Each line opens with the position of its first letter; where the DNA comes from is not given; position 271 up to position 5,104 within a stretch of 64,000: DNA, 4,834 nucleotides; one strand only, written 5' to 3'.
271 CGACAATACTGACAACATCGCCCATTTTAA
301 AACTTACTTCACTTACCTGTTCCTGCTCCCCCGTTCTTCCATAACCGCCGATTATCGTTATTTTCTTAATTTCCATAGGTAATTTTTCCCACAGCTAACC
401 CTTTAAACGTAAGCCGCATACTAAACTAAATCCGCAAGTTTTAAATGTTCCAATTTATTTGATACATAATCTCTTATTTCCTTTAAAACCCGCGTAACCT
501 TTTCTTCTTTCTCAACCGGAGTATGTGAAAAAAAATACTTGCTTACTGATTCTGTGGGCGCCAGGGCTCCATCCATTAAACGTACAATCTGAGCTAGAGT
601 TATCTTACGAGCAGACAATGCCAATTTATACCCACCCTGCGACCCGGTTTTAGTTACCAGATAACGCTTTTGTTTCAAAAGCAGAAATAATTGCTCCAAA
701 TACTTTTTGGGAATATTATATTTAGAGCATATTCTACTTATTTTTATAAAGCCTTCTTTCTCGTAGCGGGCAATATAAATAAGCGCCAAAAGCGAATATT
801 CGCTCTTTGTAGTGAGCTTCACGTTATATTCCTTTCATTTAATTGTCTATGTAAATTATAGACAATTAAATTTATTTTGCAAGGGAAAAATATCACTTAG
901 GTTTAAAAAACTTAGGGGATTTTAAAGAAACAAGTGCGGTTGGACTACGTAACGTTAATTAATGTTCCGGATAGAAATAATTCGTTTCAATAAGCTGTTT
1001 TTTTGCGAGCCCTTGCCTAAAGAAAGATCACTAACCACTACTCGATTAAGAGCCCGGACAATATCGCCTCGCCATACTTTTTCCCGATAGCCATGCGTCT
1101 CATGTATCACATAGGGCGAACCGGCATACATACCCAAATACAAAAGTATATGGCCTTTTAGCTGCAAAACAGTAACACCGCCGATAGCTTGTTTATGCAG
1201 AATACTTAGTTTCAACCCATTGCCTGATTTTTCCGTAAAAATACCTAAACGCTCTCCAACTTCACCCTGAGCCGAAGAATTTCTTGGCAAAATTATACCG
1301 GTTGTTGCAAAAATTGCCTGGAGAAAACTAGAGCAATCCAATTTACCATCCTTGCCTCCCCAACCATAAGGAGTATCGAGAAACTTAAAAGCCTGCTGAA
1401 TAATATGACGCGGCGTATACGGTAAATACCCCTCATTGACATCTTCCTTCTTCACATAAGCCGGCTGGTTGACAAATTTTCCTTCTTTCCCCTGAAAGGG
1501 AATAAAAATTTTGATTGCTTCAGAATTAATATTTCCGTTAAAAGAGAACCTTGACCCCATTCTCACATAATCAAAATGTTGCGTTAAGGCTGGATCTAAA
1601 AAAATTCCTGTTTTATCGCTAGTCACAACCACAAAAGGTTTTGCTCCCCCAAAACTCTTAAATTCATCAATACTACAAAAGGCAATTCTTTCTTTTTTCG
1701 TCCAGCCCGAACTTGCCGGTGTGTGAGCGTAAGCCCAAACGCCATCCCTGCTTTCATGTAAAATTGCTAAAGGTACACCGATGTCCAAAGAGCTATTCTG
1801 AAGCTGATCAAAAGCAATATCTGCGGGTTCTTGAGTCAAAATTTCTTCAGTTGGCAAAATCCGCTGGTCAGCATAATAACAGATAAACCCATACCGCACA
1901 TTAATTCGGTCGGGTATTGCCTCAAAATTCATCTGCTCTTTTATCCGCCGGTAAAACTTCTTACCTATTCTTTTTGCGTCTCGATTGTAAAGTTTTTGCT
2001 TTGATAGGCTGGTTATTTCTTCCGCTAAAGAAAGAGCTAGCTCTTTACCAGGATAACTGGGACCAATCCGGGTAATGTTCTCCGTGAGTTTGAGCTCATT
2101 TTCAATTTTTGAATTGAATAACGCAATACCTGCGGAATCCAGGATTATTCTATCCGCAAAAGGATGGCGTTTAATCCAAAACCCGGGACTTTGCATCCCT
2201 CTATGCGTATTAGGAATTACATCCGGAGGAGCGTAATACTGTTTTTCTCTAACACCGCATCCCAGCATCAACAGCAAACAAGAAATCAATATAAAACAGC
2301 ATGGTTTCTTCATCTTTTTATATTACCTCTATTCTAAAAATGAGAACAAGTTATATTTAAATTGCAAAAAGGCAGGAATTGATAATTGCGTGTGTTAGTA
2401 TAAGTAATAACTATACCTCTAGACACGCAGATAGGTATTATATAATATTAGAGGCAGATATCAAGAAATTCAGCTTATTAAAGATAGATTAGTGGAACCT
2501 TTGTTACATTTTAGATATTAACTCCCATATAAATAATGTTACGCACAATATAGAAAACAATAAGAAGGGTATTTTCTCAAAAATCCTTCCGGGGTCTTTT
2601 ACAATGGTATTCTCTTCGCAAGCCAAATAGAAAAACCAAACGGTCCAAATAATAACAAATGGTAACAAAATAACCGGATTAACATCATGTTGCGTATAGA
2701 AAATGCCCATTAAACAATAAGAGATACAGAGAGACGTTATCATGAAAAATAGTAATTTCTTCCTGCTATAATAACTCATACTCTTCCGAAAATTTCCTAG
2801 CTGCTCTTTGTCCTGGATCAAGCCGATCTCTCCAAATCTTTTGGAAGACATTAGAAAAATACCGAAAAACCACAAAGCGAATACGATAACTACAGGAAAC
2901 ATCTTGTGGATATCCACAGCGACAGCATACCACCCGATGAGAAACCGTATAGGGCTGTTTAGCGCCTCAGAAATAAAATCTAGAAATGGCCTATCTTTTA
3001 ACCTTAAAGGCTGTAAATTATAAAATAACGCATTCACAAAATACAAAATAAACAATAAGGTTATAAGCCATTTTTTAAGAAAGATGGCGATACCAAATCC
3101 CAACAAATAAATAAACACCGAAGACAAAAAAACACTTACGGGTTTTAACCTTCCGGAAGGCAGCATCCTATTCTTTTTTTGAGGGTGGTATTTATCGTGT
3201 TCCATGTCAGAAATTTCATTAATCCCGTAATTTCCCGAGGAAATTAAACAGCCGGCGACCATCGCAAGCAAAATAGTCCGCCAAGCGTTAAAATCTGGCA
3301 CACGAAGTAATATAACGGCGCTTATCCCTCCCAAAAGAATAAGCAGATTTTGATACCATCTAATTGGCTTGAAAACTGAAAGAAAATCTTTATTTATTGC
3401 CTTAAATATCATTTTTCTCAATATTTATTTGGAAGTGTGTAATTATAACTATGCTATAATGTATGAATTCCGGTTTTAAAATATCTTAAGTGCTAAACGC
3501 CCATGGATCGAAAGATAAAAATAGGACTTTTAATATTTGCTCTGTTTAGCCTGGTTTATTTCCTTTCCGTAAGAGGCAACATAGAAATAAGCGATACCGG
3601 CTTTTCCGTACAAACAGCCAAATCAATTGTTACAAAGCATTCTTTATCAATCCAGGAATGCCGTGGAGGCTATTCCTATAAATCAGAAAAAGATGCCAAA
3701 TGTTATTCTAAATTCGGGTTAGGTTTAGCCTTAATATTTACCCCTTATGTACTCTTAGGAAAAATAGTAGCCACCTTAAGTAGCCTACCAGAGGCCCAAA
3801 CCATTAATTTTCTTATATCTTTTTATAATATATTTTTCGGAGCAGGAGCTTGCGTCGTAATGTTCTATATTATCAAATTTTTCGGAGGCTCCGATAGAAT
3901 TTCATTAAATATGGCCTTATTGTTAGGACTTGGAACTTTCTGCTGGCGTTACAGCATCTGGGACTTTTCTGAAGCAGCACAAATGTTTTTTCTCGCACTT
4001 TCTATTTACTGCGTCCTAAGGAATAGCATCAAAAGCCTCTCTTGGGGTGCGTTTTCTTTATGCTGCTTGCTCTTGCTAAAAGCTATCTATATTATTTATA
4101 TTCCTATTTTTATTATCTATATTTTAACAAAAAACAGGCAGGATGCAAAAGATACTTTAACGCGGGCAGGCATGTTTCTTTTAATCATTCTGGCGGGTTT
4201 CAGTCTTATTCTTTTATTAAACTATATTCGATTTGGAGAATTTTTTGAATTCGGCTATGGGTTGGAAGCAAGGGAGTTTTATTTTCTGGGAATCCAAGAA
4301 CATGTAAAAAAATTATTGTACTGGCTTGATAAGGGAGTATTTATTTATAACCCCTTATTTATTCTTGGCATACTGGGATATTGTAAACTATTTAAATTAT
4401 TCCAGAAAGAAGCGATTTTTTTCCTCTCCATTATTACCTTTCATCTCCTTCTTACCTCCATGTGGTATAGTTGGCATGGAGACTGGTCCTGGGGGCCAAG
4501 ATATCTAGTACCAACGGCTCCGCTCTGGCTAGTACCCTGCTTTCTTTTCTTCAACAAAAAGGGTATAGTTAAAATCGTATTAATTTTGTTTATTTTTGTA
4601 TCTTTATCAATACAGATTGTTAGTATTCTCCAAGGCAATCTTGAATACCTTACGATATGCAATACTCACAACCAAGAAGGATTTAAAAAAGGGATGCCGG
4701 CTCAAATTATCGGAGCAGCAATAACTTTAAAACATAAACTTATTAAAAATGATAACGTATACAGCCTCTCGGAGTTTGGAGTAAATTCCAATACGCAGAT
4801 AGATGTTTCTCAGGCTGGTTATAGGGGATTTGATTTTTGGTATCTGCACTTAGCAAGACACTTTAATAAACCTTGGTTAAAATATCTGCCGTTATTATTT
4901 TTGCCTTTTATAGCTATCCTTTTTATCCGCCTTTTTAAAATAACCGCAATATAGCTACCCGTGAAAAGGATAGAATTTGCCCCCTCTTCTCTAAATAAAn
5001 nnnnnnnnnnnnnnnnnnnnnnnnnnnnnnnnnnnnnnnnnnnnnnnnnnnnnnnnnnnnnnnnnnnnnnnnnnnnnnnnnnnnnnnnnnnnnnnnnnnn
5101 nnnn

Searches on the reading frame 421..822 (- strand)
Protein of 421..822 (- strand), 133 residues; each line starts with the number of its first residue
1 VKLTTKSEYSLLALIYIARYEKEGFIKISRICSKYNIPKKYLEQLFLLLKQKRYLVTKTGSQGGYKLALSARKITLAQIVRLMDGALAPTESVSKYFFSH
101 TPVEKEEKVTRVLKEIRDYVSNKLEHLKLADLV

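Call 25: search_protein_families(library=pfam, proteins=[window:421-822:-], max_evalue=0.01)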
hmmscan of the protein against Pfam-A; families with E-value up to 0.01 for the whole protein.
window:421-822:- (133 aa): 3 families
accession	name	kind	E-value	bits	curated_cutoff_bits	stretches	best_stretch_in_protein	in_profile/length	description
PF02082.26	Rrf2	-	2.5e-27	96.1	30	1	3-133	1-130/132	Iron-dependent Transcriptional regulator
PF20306.3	Sp-DndD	-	0.00054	20.5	27.2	1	28-59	6-37/51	Small protein found in certain Dnd DNA modification systems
PF03444.21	HrcA_DNA-bdg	-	0.002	18.2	21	0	3-73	2-71/79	Winged helix-turn-helix transcription repressor, HrcA DNA-binding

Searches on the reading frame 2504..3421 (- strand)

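Call 25: search_protein_families(library=pfam, proteins=[window:2504-3421:-], max_evalue=0.01)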
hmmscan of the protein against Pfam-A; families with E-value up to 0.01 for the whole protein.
window:2504-3421:- (305 aa): 1 family
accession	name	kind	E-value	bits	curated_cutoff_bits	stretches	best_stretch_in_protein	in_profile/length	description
PF01040.23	UbiA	-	5.4e-28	98.4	34.2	1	33-266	5-231/250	UbiA prenyltransferase family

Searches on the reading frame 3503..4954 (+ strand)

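Call 25: search_protein_families(library=pfam, proteins=[window:3503-4954:+], max_evalue=0.01)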
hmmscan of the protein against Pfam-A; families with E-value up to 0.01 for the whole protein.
window:3503-4954:+ (483 aa): 0 families

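Call 82: search_protein_families(library=pfam, proteins=[window:3503-4954:+], max_evalue=1)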
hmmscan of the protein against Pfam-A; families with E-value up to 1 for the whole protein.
window:3503-4954:+ (483 aa): 1 family
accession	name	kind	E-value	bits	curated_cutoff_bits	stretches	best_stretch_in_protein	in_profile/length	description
PF04749.22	PLAC8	-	0.067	14.6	34.4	0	148-198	1-50/101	PLAC8 family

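Call 94: search_protein_families(library=padloc, proteins=[window:3503-4954:+], max_evalue=0.001)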
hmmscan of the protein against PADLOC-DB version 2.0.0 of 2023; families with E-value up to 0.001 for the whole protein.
window:3503-4954:+ (483 aa): 0 families
